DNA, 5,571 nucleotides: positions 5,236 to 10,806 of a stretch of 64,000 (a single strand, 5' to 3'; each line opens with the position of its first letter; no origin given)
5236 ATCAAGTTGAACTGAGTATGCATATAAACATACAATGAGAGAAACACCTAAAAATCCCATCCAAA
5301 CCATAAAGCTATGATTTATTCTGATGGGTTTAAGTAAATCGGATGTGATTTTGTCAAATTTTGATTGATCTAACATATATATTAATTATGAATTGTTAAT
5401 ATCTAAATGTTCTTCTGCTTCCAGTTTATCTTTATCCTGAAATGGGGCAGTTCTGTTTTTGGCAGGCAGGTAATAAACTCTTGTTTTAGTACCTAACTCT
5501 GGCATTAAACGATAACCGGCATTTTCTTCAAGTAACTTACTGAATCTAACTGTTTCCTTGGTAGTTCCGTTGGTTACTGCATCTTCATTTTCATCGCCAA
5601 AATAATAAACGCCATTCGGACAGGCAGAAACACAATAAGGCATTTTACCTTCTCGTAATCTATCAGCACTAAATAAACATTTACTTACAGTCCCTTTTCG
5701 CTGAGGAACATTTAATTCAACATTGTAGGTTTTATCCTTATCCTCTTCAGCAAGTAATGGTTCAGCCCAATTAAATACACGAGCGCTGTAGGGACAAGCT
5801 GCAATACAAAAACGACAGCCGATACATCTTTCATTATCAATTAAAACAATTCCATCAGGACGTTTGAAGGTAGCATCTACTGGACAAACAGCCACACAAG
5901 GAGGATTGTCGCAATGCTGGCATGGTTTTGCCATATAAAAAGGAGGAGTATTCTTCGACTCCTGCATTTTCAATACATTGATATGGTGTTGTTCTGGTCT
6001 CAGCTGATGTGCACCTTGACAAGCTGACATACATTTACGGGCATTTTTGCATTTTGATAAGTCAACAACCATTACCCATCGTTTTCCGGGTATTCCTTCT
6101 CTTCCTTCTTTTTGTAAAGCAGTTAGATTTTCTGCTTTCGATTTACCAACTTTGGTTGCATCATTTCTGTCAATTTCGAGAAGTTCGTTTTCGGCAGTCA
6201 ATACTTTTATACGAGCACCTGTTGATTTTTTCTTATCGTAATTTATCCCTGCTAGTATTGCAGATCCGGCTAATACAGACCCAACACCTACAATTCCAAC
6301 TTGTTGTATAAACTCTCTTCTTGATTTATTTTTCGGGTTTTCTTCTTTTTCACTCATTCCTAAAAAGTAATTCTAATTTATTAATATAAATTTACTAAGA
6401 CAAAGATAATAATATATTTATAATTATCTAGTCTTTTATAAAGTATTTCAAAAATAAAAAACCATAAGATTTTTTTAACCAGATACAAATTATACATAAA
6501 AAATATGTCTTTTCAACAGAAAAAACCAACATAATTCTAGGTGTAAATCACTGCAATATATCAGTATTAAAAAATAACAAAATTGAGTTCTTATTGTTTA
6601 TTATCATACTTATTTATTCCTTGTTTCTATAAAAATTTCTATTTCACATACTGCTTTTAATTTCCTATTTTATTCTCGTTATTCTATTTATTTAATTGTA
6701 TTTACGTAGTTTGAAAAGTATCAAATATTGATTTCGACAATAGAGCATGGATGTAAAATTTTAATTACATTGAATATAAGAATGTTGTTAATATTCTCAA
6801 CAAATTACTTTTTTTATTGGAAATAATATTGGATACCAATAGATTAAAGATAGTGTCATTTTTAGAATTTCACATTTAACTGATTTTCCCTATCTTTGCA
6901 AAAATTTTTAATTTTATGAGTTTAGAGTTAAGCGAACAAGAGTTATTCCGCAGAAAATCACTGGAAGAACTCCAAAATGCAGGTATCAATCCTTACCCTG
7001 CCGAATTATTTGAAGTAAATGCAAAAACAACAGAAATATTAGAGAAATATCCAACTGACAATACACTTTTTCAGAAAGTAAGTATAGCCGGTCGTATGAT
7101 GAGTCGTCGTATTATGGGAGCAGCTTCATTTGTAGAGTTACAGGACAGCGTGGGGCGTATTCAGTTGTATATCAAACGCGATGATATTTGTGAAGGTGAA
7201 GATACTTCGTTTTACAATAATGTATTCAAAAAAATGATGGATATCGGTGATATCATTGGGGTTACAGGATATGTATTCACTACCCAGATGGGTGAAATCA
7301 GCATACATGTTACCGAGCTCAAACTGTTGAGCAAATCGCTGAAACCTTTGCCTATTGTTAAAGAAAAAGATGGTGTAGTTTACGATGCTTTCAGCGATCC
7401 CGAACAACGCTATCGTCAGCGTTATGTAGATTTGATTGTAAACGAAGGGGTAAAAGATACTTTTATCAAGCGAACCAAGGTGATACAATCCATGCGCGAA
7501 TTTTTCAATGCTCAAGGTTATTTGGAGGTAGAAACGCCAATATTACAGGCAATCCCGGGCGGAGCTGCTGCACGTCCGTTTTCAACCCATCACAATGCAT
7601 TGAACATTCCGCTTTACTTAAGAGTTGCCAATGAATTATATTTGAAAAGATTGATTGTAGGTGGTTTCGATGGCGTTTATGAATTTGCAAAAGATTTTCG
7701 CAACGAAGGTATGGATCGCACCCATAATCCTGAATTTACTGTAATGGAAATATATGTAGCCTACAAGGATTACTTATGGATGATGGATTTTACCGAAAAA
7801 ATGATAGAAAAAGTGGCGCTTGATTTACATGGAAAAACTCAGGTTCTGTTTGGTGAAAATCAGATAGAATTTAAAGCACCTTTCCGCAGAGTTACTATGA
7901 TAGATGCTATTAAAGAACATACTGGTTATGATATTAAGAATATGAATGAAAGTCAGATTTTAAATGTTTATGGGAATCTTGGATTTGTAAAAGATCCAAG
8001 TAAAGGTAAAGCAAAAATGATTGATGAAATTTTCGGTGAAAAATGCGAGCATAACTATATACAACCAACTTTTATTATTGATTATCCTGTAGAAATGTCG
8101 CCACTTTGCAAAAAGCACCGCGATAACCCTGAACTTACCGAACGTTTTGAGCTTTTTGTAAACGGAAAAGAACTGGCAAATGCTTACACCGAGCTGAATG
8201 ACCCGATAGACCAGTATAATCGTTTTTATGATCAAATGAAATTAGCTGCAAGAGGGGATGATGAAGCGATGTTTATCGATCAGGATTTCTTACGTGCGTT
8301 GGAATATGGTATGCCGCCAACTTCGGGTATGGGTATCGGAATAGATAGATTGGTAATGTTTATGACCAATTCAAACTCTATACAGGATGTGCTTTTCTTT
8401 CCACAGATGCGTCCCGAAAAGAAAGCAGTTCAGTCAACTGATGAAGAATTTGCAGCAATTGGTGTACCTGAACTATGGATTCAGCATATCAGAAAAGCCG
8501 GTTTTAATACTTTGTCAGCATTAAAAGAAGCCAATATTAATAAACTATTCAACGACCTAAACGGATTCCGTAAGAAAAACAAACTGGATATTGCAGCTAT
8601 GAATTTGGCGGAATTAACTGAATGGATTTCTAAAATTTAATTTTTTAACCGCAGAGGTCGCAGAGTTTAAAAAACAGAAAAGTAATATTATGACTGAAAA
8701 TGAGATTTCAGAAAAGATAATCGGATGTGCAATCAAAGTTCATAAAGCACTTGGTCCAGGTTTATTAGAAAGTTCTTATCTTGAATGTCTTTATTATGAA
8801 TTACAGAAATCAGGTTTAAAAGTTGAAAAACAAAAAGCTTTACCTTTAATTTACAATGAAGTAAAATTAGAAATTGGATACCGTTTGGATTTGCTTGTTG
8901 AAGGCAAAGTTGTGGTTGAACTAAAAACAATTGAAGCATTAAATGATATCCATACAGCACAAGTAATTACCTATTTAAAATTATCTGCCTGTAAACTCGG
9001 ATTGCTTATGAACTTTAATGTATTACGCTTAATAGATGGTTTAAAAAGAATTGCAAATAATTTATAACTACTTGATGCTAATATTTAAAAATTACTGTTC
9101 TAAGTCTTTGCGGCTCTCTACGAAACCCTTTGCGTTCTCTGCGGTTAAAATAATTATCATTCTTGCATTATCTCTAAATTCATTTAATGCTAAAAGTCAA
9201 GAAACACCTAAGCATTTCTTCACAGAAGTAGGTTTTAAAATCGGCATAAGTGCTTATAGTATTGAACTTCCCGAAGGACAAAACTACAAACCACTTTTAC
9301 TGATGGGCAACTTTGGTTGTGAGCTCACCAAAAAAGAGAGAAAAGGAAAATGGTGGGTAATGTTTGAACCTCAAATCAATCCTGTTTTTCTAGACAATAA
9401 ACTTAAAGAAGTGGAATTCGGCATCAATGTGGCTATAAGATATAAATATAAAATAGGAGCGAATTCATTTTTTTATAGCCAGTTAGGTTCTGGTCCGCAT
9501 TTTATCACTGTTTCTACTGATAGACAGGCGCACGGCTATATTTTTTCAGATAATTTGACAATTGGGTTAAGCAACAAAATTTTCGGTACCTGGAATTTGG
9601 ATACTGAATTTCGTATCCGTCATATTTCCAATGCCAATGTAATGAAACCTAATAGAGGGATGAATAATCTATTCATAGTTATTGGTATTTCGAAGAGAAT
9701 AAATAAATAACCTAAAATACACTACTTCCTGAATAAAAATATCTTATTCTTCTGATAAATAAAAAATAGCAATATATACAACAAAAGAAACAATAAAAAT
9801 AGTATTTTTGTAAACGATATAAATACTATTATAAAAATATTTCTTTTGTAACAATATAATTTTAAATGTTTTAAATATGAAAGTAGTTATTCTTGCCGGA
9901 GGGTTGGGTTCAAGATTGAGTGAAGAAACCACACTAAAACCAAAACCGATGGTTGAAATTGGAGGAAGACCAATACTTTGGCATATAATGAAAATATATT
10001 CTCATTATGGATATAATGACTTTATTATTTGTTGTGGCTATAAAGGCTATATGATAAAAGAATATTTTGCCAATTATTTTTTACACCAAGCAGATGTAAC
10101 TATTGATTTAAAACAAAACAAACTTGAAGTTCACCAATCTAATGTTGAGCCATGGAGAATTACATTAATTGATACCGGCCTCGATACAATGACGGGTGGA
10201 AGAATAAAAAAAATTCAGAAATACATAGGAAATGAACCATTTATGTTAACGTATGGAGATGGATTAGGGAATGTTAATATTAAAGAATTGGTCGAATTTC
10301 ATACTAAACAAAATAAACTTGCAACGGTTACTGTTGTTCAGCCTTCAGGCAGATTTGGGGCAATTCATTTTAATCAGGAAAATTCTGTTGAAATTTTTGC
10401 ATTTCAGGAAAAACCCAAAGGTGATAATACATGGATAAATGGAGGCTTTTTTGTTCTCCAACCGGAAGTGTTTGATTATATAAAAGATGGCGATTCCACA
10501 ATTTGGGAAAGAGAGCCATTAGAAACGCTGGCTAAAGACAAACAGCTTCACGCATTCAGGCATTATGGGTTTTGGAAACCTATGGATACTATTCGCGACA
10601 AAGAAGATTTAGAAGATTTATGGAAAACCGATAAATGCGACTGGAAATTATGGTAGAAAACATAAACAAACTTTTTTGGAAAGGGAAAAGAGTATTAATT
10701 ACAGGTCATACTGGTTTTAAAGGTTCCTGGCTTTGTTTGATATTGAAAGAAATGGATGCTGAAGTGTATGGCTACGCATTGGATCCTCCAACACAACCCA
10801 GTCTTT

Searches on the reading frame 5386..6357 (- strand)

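Call 8: search_protein_families(library=pfam, proteins=[window:5386-6357:-], max_evalue=0.001)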
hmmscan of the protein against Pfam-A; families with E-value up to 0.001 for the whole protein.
window:5386-6357:- (323 aa): 11 families
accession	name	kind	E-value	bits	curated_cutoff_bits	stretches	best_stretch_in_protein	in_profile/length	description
PF13247.11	Fer4_11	-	4.8e-23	81.7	26.2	2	140-199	4-65/100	4Fe-4S dicluster domain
PF12838.12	Fer4_7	-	1.4e-13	51.5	27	2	177-194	1-18/52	4Fe-4S dicluster domain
PF13237.11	Fer4_10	-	5.1e-12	46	25.5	2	171-247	2-53/53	4Fe-4S dicluster domain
PF12837.12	Fer4_6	-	2.4e-11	43.4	25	1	170-192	1-23/24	4Fe-4S binding domain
PF00037.32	Fer4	-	1.2e-08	34.8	21.1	1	172-192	2-22/24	4Fe-4S binding domain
PF12797.12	Fer4_2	-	1.4e-08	34.6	24.5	1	170-190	2-22/22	4Fe-4S binding domain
PF13187.11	Fer4_9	-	1.2e-06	28.9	27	0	146-191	2-50/52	4Fe-4S dicluster domain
PF13183.11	Fer4_8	-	5.8e-05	24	27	0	176-250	3-68/68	4Fe-4S dicluster domain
PF25160.1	LdpA_Fe-S-bd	-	0.00021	21.4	27.6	1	149-191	5-41/49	LdpA Fe-S cluster-binding domain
PF14697.11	Fer4_21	-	0.00035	21.1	35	0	173-191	3-21/59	4Fe-4S dicluster domain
PF12800.12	Fer4_4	-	0.00058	20.4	24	1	176-190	2-16/17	4Fe-4S binding domain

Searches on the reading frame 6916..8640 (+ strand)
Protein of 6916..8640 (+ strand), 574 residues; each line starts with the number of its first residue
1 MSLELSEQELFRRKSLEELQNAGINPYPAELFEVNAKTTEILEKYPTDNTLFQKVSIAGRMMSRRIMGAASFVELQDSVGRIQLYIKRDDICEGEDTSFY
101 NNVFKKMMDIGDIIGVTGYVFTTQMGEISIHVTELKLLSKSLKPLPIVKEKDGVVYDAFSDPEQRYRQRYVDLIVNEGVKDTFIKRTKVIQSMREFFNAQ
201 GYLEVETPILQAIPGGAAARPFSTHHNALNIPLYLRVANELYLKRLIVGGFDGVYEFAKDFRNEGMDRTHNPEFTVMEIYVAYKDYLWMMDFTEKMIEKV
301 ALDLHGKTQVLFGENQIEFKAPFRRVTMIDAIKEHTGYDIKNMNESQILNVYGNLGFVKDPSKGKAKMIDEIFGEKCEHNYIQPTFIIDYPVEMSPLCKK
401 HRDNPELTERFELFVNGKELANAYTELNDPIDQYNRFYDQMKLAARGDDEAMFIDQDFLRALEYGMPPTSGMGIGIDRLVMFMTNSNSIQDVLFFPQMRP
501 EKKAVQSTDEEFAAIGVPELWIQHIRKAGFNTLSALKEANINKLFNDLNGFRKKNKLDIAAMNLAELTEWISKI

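Call 8: search_protein_families(library=pfam, proteins=[window:6916-8640:+], max_evalue=0.001)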
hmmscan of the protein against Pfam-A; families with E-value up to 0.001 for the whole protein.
window:6916-8640:+ (574 aa): 3 families
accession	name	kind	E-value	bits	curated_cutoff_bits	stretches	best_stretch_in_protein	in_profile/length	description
PF00152.25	tRNA-synt_2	-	8.9e-95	317.7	25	1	162-498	2-307/308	tRNA synthetases class II (D, K and N)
PF01336.31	tRNA_anti-codon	-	2.3e-13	50.3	27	1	55-138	1-75/75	OB-fold nucleic acid binding domain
PF01409.25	tRNA-synt_2d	-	0.00045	20.2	19.8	0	259-326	110-176/246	tRNA synthetases class II core domain (F)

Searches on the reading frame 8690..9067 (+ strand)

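Call 8: search_protein_families(library=pfam, proteins=[window:8690-9067:+], max_evalue=0.001)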
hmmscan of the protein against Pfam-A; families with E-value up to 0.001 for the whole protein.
window:8690-9067:+ (125 aa): 1 family
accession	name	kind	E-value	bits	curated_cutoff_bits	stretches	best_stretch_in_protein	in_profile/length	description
PF13366.12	PDDEXK_3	-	1.2e-41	142.2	22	1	5-121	2-117/117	PD-(D/E)XK nuclease superfamily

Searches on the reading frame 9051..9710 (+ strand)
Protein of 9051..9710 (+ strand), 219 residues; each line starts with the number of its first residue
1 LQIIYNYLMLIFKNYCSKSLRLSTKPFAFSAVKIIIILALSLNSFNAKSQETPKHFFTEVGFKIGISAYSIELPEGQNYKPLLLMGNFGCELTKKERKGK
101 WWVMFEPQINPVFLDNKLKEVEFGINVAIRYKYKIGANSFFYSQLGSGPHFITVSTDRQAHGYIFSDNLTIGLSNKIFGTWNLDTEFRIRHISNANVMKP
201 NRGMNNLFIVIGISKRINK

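Call 7: search_protein_families(library=ncbifam, proteins=[window:9051-9710:+], max_evalue=0.001)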
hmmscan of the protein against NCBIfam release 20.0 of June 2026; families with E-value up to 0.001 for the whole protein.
window:9051-9710:+ (219 aa): 0 families

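Call 8: search_protein_families(library=pfam, proteins=[window:9051-9710:+], max_evalue=0.001)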
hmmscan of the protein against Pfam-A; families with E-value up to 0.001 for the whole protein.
window:9051-9710:+ (219 aa): 1 family
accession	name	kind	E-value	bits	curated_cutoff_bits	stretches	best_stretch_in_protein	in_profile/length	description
PF09411.16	PagL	-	1.7e-12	48.1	23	1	108-213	31-135/136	Lipid A 3-O-deacylase (PagL)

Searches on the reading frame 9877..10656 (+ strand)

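Call 3: search_protein_families(library=pfam, proteins=[window:9877-10656:+])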
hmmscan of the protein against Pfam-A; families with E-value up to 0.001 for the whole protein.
window:9877-10656:+ (259 aa): 2 families
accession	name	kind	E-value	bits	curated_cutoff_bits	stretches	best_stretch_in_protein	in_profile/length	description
PF00483.29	NTP_transferase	-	1.7e-21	77.3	21.2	1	2-208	1-194/245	Nucleotidyl transferase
PF12804.13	NTP_transf_3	-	1.3e-07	32.4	27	1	3-56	1-49/160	MobA-like NTP transferase domain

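Call 7: search_protein_families(library=ncbifam, proteins=[window:9877-10656:+], max_evalue=0.001)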
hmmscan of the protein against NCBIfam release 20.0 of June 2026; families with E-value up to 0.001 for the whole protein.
window:9877-10656:+ (259 aa): 26 families (the best 25 are shown)
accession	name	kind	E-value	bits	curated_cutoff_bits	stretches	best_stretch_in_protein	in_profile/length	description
TIGR02623.1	G1P_cyt_trans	equivalog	1e-128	428.2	300.25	1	1-259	1-255/255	glucose-1-phosphate cytidylyltransferase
TIGR03992.1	Arch_glmU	subfamily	1.8e-23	83.1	292.1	1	1-233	1-211/393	bifunctional sugar-1-phosphate nucleotidylyltransferase/acetyltransferase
NF052502.1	man1P_GTase_Rv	exception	6.6e-23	81.1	440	1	2-240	2-221/352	mannose-1-phosphate guanylyltransferase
NF049965.1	GlMnHpPGnyltfHddC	equivalog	6.5e-21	75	300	1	1-203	1-176/221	D-glycero-D-manno-heptose 1-phosphate guanosyltransferase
NF041313.1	UDPGP_AglF_Halo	equivalog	1.4e-18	67.2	400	2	1-68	1-68/234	UTP--glucose-1-phosphate uridylyltransferase AglF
NF041173.1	Sug_nt_acttase_Thmprot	equivalog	3e-17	62.7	600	1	1-234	1-212/405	bifunctional sugar-1-phosphate nucleotidylyltransferase/acetyltransferase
NF045761.1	NAMPUrTaseMurU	equivalog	1.3e-16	61.1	250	2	1-74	1-74/226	N-acetylmuramate alpha-1-phosphate uridylyltransferase MurU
TIGR01099.1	galU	equivalog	3e-14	53.2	326.8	1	1-204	2-216/261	UTP--glucose-1-phosphate uridylyltransferase GalU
TIGR01208.1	rmlA_long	equivalog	4.7e-12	45.5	320.25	1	2-206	1-186/353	glucose-1-phosphate thymidylyltransferase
NF041135.1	IPPtranDIPPsyn_Thcocales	equivalog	1.1e-10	41.1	580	1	1-58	1-54/419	bifunctional L-myo-inositol-1-phosphate cytidylyltransferase/CDP-L-myo-inositol myo-inositolphosphotransferase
NF003670.0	PRK05293.1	equivalog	1.1e-10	41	470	1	4-240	8-249/382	glucose-1-phosphate adenylyltransferase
TIGR02091.1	glgC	equivalog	6.7e-10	38.6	424.9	1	3-238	3-248/364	glucose-1-phosphate adenylyltransferase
TIGR01173.1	glmU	equivalog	2.1e-08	33.4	366.85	1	1-85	1-66/452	bifunctional UDP-N-acetylglucosamine diphosphorylase/glucosamine-1-phosphate N-acetyltransferase GlmU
NF001947.0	PRK00725.1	subfamily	2.9e-07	29.6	470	1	3-184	19-197/426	glucose-1-phosphate adenylyltransferase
NF002023.0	PRK00844.1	subfamily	3.2e-06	26.2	458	0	130-183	129-184/408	glucose-1-phosphate adenylyltransferase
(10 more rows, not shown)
